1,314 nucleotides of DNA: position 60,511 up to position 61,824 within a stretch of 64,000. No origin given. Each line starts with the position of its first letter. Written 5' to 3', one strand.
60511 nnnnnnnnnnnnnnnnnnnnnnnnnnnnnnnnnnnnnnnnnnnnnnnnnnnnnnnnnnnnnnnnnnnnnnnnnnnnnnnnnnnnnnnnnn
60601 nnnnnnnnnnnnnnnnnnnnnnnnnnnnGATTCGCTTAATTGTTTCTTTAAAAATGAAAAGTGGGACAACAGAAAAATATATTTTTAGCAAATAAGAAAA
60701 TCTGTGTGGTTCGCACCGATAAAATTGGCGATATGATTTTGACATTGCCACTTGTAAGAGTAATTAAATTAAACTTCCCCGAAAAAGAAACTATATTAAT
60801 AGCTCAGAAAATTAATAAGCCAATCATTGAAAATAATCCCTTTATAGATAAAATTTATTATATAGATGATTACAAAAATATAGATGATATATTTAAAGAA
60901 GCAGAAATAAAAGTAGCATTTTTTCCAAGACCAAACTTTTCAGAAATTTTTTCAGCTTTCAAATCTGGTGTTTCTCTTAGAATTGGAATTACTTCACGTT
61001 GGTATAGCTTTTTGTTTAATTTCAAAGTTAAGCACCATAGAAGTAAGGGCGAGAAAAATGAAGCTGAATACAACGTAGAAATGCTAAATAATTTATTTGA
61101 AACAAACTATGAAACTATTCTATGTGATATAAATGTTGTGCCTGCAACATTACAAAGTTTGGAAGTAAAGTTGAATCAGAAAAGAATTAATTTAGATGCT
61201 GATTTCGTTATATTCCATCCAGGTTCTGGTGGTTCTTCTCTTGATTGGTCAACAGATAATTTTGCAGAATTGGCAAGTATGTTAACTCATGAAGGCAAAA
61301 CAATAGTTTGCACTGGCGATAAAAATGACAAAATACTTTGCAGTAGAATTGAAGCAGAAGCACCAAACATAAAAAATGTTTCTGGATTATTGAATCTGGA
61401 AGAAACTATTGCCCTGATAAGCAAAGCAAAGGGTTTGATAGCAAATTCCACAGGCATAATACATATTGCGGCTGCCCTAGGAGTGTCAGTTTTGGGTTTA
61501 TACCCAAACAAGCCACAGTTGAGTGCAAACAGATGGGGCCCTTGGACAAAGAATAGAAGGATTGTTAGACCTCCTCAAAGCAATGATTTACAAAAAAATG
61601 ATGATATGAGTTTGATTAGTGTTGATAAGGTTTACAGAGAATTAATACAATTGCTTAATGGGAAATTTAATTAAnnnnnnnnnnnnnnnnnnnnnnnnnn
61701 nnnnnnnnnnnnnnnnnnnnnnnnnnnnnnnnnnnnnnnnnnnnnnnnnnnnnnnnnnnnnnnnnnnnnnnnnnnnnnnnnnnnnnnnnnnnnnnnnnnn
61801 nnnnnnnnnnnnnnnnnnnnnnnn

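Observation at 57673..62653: GT2 - OMP barrel - Cys-rich GT9 - GT9 - BNR lipoprotein module fused onto the end of the T9SS cargo array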

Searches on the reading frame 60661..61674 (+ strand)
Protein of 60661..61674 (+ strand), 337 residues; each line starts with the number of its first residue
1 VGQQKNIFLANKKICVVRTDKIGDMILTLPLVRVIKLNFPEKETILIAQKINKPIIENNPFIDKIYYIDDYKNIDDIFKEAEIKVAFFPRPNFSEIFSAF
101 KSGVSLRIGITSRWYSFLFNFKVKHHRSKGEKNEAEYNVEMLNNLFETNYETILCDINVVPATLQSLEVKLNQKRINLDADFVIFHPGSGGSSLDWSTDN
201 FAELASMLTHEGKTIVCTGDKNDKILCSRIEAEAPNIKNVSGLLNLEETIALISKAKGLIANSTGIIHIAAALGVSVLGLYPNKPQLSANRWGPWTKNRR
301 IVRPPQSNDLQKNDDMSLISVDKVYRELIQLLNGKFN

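Call 3: search_protein_families(library=pfam, proteins=[window:60661-61674:+], max_evalue=0.01)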
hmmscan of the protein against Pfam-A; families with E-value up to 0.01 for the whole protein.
window:60661-61674:+ (337 aa): 1 family
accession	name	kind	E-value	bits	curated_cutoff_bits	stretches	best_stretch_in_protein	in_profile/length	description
PF01075.23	Glyco_transf_9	-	6.4e-24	85.1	22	1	112-309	42-236/247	Glycosyltransferase family 9 (heptosyltransferase)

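Call 4: search_protein_families(library=ncbifam, proteins=[window:60661-61674:+], max_evalue=0.01)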
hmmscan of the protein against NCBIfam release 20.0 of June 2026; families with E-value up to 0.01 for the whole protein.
window:60661-61674:+ (337 aa): 7 families
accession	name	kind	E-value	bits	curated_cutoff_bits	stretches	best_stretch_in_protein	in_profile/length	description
TIGR02195.1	heptsyl_trn_II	equivalog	6.6e-23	81.4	134.6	1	13-284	1-285/339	lipopolysaccharide heptosyltransferase II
TIGR02201.1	heptsyl_trn_III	equivalog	5.1e-20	71.8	170.2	2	178-329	179-330/344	putative lipopolysaccharide heptosyltransferase III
TIGR02193.1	heptsyl_trn_I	equivalog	1.7e-18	66.9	185.3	2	174-316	179-304/320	lipopolysaccharide heptosyltransferase I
NF007742.0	PRK10422.1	equivalog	5.8e-15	54.9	467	2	135-299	141-303/352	lipopolysaccharide core heptosyltransferase RfaQ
NF008162.0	PRK10916.1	equivalog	2.3e-14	53.4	569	1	175-287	175-294/348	ADP-heptose--LPS heptosyltransferase RfaF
NF008204.0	PRK10964.1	equivalog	7.8e-07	28.5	437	1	175-306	173-301/322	lipopolysaccharide heptosyltransferase RfaC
TIGR04372.1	glycosyl_04372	domain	0.0039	16.7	45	1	188-301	20-126/207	TIGR04372 family glycosyltransferase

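Call 66: find_homologous_proteins(query=window:60661-61674:+)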
Query window:60661-61674:+ (337 aa): 2019 proteins with E <= 0.001 among 3857 candidates; the best 120 are listed.
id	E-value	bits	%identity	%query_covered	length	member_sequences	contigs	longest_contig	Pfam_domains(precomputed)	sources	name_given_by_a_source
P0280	2.3e-221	752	100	100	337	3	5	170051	PF01075.24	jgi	-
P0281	1.3e-176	605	81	98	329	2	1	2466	PF01075.24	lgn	-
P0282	8.5e-173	592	78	98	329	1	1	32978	PF01075.24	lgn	-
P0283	9.3e-101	355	51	99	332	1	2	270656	PF04230.20,PF02350.26,PF01075.24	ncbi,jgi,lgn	jgi:lipopolysaccharide heptosyltransferase II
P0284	2.3e-93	331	47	99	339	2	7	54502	PF01075.24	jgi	jgi:ADP-heptose:LPS heptosyltransferase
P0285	1.8e-86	309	46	95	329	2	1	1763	PF01075.24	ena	-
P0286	2.0e-86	308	46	99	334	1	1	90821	PF01075.24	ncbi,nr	ncbi:MAG: glycosyltransferase family 9 protein [Candidatus Kapabacteria bacterium]|nr:glycosyltransf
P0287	5.7e-86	307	47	97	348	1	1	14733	PF01075.24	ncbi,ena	-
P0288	1.4e-85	306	46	99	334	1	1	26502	PF01075.24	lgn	-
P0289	1.1e-84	303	47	98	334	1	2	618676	PF01075.24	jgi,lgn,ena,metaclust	metaclust:\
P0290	1.1e-84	303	47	98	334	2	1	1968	PF01075.24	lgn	-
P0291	5.7e-84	300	46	96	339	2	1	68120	PF01075.24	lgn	-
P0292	1.7e-82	295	46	96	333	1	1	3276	PF01075.24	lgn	-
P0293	2.6e-82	295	44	97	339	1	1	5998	PF01075.24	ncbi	-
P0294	6.3e-82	294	46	94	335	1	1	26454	PF01075.24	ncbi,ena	-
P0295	8.1e-82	293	45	99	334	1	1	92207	PF01075.24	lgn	-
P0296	2.0e-81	292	45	96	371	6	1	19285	PF01075.24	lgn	-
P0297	3.1e-81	291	45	95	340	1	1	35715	PF01075.24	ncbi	ncbi:glycosyltransferase family 9 protein [Bacteroidota bacterium]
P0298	3.9e-81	291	44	96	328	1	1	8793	PF01075.24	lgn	-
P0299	4.3e-81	291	45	98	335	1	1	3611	PF01075.24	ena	-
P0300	6.5e-81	290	45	96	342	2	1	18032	PF01075.24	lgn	-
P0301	8.3e-81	290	44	96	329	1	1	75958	PF01075.24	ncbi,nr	ncbi:MAG: glycosyltransferase family 9 protein [Ignavibacteriae bacterium]|nr:glycosyltransferase fa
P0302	1.2e-80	289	47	95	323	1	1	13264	PF01075.24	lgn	-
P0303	1.3e-80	289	45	96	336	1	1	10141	PF01075.24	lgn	-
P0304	3.5e-80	288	46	98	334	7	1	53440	PF01075.24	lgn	-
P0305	8.0e-80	287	43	98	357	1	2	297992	PF01075.24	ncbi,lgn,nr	ncbi:MAG: lipopolysaccharide heptosyltransferase family protein [Bacteroidetes bacterium]|nr:MAG: li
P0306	9.5e-80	286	44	99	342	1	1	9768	PF01075.24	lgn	-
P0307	1.1e-79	286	43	96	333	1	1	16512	PF01075.24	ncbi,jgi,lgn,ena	ncbi:MAG: glycosyltransferase family 9 protein [Bacteroidota bacterium]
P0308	1.3e-79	286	44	96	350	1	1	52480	PF01075.24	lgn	-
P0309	2.7e-79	285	43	95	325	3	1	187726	PF01075.24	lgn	-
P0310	5.3e-79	284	44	98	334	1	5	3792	PF01075.24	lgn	-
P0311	5.6e-79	284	44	96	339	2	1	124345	PF01075.24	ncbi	-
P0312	5.6e-79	284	45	96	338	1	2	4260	PF01075.24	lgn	-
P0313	1.1e-78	283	42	99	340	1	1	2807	PF02350.26,PF01075.24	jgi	jgi:heptosyltransferase III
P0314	1.3e-78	283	42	96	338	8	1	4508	PF01075.24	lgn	-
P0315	1.3e-78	283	44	97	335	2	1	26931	PF01075.24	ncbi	-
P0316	1.6e-78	282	43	96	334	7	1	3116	PF01075.24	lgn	-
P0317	1.7e-78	282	44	99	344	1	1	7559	PF01075.24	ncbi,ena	-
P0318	2.8e-78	282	41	99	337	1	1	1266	PF02350.26,PF01075.24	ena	-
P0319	2.8e-78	282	46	91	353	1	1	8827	PF01075.24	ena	-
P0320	2.8e-78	282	45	95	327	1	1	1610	PF01075.24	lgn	-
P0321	2.9e-78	282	43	99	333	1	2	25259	PF01075.24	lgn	-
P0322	3.8e-78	281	44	96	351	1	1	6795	PF01075.24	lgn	-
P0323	4.3e-78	281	44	97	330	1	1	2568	PF01075.24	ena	-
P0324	1.1e-77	280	43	95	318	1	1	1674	PF01075.24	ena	-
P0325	1.3e-77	279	44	96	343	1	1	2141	PF01075.24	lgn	-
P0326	2.2e-77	279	42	96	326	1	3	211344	PF01075.24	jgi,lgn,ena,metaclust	metaclust:\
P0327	2.9e-77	278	45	98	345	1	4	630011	PF01075.24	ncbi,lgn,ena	-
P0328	3.1e-77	278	44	98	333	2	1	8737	PF02350.26,PF01075.24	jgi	-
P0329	3.3e-77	278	44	96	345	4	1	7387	PF01075.24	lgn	-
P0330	4.6e-77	278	44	95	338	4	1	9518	PF01075.24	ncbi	-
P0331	5.0e-77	278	44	98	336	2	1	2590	PF01075.24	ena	-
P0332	9.6e-77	277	43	95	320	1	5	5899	PF01075.24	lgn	-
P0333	1.0e-76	276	42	96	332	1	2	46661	PF01075.24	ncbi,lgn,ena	-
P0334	1.1e-76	276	44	95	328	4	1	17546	PF01075.24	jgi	jgi:heptosyltransferase-3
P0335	1.2e-76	276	44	96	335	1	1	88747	PF01075.24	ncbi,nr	ncbi:MAG: glycosyltransferase family 9 protein [Ignavibacteria bacterium]|nr:glycosyltransferase fam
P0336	3.2e-76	275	45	96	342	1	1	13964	PF01075.24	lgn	-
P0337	4.3e-76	274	43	95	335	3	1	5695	PF01075.24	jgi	-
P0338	8.8e-76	273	42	96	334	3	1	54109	PF01075.24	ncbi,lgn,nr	ncbi:MAG: glycosyltransferase family 9 protein [Bacteroidetes bacterium]|nr:glycosyltransferase fami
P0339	8.8e-76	273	43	96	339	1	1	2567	PF01075.24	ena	-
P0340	8.9e-76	273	44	96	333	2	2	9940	PF01075.24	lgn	-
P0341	1.2e-75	273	42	98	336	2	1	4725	PF01075.24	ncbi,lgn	-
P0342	1.7e-75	272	42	96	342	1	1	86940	PF01075.24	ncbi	ncbi:MAG: glycosyltransferase family 9 protein [Candidatus Kapaibacteriales bacterium]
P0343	1.7e-75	272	42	99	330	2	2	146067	PF02350.26,PF01075.24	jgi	jgi:heptosyltransferase-3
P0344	3.0e-75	272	41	95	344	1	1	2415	PF01075.24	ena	-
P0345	3.8e-75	271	43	96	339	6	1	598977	PF01075.24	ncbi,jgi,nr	ncbi:lipopolysaccharide heptosyltransferase family protein [Bacteroidetes/Chlorobi group bacterium N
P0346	4.0e-75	271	43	95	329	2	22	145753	PF01075.24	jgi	jgi:ADP-heptose:LPS heptosyltransferase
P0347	4.2e-75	271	42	99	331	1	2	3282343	PF02350.26,PF01075.24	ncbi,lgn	-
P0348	5.6e-75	271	42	96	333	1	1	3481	PF01075.24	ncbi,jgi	-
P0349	1.1e-74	270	41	96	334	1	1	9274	PF01075.24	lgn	-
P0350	1.1e-74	270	43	99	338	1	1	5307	PF01075.24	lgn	-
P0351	2.0e-74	269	42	100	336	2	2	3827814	PF01075.24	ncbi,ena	-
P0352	4.0e-74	268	40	98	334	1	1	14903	PF01075.24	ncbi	-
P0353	7.2e-74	267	41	96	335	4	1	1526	PF01075.24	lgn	-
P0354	8.9e-74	267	42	96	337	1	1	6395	PF01075.24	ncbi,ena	-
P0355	1.3e-73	266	39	99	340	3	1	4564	PF01075.24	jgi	jgi:heptosyltransferase-3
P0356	2.1e-73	266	40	98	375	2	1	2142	PF01075.24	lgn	-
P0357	2.3e-73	265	44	96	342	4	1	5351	PF01075.24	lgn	-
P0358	3.2e-73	265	41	99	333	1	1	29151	PF01075.24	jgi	jgi:ADP-heptose:LPS heptosyltransferase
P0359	3.3e-73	265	43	90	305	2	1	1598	PF01075.24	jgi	jgi:ADP-heptose:LPS heptosyltransferase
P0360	4.2e-73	265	40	96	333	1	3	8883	PF02350.26,PF01075.24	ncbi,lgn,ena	-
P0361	4.2e-73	265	42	96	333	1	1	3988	PF01075.24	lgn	-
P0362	5.1e-73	264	40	99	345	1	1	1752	PF01075.24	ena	-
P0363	7.3e-73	264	44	96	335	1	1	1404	PF01075.24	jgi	jgi:ADP-heptose:LPS heptosyltransferase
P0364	1.1e-72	263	42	95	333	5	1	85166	PF01075.24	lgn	-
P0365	2.6e-72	262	42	96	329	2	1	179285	PF01075.24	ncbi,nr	ncbi:MAG: glycosyltransferase family 9 protein [Candidatus Kapabacteria bacterium]|nr:glycosyltransf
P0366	3.7e-72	262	44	92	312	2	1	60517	PF01075.24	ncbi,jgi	-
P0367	4.1e-72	261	43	96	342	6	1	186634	PF01075.24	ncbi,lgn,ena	-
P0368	5.6e-72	261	44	96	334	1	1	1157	PF01075.24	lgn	-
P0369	6.2e-72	261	41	95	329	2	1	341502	PF01075.24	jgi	jgi:ADP-heptose:LPS heptosyltransferase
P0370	7.8e-72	260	42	96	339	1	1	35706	PF01075.24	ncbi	-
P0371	1.0e-71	260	41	96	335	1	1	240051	PF02350.26,PF01075.24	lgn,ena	-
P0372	2.2e-71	259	44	93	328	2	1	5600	PF01075.24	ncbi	-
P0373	3.2e-71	258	40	95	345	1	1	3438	PF01075.24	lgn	-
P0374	4.7e-71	258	40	96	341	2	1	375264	PF01075.24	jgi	jgi:heptosyltransferase-3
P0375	8.2e-71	257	37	95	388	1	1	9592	PF02350.26,PF01075.24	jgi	jgi:heptosyltransferase III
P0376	1.0e-70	257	40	99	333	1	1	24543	PF01075.24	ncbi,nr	ncbi:MAG: glycosyltransferase family 9 protein [Bacteroidetes bacterium]|nr:glycosyltransferase fami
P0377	1.5e-70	256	44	95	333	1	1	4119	PF01075.24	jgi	jgi:ADP-heptose:LPS heptosyltransferase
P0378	2.1e-70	256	41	95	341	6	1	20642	PF01075.24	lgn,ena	-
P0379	2.9e-70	255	40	96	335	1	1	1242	PF01075.24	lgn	-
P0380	3.2e-70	255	39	98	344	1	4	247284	PF01075.24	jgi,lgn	-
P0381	3.5e-70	255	39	96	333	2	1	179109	PF01075.24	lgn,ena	-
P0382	4.2e-70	255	41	95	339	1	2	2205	PF01075.24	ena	-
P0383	4.2e-70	255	40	96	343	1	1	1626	PF01075.24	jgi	jgi:ADP-heptose:LPS heptosyltransferase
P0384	4.6e-70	255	43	89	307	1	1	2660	PF01075.24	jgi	jgi:heptosyltransferase III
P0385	6.7e-70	254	40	99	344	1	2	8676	PF01075.24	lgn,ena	-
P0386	7.8e-70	254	39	95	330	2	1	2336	PF01075.24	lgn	-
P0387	8.0e-70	254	43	98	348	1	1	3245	PF01075.24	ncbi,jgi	jgi:ADP-heptose:LPS heptosyltransferase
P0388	8.1e-70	254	40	99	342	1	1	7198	PF01075.24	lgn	-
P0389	8.6e-70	254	39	99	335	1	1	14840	PF01075.24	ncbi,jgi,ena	jgi:ADP-heptose:LPS heptosyltransferase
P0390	9.0e-70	254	43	95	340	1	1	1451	PF01075.24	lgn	-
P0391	9.5e-70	254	40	96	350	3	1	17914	PF01075.24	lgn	-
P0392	1.4e-69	253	44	96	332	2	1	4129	PF01075.24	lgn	-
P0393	1.5e-69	253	40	96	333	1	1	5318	PF01075.24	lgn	-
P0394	1.6e-69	253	43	95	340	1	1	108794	PF01075.24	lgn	-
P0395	2.3e-69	252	41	98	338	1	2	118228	PF01075.24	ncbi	-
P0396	3.7e-69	252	41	93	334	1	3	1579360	PF01075.24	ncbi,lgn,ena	ncbi:MAG: glycosyltransferase family 9 protein [Candidatus Kapaibacterium sp.]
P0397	6.7e-69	251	42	90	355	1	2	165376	PF01075.24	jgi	jgi:heptosyltransferase III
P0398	7.7e-69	251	39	98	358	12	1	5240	PF01075.24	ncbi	-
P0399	1.1e-68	250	40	95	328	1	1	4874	PF01075.24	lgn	-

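Call 67: find_encoding_contigs(protein=P0335, flank=8000, max_places=1)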
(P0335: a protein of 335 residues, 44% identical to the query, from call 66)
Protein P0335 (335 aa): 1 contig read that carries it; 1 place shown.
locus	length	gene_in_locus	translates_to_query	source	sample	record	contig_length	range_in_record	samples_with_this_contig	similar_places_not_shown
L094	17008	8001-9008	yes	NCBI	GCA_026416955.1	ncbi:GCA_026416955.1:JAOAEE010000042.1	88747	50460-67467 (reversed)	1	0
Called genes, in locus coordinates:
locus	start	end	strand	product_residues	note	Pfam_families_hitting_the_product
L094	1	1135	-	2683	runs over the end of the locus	PF14870:PSII_BNR, PF18962:Por_Secre_tail (weak)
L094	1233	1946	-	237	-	PF00515:TPR_1 (faint), PF12895:ANAPC3 (faint), PF13432:TPR_16 (faint), PF13424:TPR_12 (faint), PF07719:TPR_2 (faint), PF13174:TPR_6 (faint), PF13176:TPR_7 (faint), PF13181:TPR_8 (faint)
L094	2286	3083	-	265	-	PF00902:TatC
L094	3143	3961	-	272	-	PF00535:Glycos_transf_2, PF10111:Glyco_tranf_2_2, PF13641:Glyco_tranf_2_3, PF13712:Glyco_tranf_2_5 (weak), PF02709:Glyco_transf_7C (faint)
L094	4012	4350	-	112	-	-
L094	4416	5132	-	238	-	PF06790:UPF0259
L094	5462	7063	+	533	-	PF18962:Por_Secre_tail (weak)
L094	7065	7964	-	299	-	PF03734:YkuD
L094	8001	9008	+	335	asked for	PF01075:Glyco_transf_9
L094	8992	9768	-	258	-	PF02348:CTP_transf_3, PF12804:NTP_transf_3 (weak)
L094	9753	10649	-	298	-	-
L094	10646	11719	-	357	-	PF21016:RlmN_N, PF04055:Radical_SAM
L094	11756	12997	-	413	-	-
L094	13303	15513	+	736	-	PF28559:TPR_SusR (faint), PF00515:TPR_1 (faint), PF07719:TPR_2 (faint), PF13181:TPR_8 (faint), PF13424:TPR_12 (faint), PF02518:HATPase_c, PF13589:HATPase_c_3 (weak)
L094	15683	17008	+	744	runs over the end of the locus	PF13181:TPR_8 (faint), PF00515:TPR_1 (faint), PF07719:TPR_2 (faint), PF13424:TPR_12 (faint), PF02518:HATPase_c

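Call 68: find_encoding_contigs(protein=P0286, flank=8000, max_places=1)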
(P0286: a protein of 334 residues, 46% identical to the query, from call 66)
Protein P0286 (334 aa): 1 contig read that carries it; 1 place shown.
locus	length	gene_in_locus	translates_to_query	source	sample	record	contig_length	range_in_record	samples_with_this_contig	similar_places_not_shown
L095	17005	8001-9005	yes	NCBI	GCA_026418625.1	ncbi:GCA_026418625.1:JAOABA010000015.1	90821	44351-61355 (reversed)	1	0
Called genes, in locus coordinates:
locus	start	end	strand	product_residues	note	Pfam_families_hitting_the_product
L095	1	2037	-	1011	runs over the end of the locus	PF18962:Por_Secre_tail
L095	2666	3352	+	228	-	PF02463:SMC_N (faint), PF13175:AAA_15 (faint), PF00005:ABC_tran, PF13304:AAA_21 (faint)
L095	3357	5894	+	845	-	PF12704:MacB_PCD, PF02687:FtsX, PF12704:MacB_PCD, PF02687:FtsX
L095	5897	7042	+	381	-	PF07143:AttH, PF17186:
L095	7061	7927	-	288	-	PF03734:YkuD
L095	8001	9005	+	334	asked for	PF01075:Glyco_transf_9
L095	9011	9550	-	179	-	PF00383:dCMP_cyt_deam_1, PF14437:MafB19-deam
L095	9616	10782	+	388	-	PF07690:MFS_1, PF12832:MFS_1_like, PF07690:MFS_1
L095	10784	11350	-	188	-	PF01923:Cob_adeno_trans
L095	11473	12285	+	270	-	PF00149:Metallophos, PF13277:YmdB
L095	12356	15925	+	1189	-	PF07494:Reg_prop (faint), PF20067:SSL_N (faint), PF00041:fn3 (faint), PF16656:Pur_ac_phosph_N (faint), PF25788:Ig_Rha78A_N (faint), PF18962:Por_Secre_tail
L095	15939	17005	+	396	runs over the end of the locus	PF00557:Peptidase_M24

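Call 69: find_encoding_contigs(protein=P0345, flank=8000, max_places=1)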
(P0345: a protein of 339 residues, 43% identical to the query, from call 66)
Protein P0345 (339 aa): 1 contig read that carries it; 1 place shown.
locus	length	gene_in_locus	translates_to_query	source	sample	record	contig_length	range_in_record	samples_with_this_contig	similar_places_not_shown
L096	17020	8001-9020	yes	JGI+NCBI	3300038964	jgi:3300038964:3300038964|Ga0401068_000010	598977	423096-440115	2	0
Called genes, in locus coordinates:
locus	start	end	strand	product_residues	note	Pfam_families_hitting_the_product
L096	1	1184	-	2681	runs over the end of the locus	PF02415:Chlam_PMP (faint), PF14870:PSII_BNR, PF15902:Sortilin-Vps10 (faint), PF14870:PSII_BNR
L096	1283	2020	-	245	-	PF14559:TPR_19 (faint), PF07719:TPR_2 (faint), PF13424:TPR_12 (faint), PF00515:TPR_1 (faint), PF13176:TPR_7 (faint), PF13181:TPR_8 (faint), PF13432:TPR_16 (weak)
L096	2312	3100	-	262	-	PF00902:TatC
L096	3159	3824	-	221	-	PF00535:Glycos_transf_2 (weak), PF10111:Glyco_tranf_2_2 (weak), PF13712:Glyco_tranf_2_5 (weak)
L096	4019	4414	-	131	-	-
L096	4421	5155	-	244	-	PF06790:UPF0259, PF25231:DUF7847 (faint)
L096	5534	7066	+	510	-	PF17164:DUF5122 (faint), PF18962:Por_Secre_tail (weak)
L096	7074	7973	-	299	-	PF03734:YkuD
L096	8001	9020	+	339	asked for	PF01075:Glyco_transf_9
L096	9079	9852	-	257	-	PF02348:CTP_transf_3, PF12804:NTP_transf_3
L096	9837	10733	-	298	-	-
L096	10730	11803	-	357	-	PF21016:RlmN_N, PF04055:Radical_SAM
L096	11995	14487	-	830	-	PF09586:YfhO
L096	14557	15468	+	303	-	PF00551:Formyl_trans_N, PF02911:Formyl_trans_C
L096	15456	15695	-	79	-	-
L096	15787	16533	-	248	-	PF00005:ABC_tran, PF13304:AAA_21 (weak)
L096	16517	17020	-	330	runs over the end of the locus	PF13580:SIS_2, PF22198:GKRP_SIS_2, PF22645:GKRP_SIS_N, PF01380:SIS (weak), PF20741:GKRP-like_C (weak)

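Call 81: search_solved_structures(query=window:60661-61674:+, max_evalue=0.01)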
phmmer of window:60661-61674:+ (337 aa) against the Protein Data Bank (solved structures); distinct sequences matched with E-value up to 0.01: 2.
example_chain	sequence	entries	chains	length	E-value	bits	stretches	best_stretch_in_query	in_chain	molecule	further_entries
1psw_A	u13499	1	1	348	3.2e-11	46.4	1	172-288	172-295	ADP-HEPTOSE LPS HEPTOSYLTRANSFERASE II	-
3tov_A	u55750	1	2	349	1.4e-09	41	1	10-303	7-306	Glycosyl transferase family 9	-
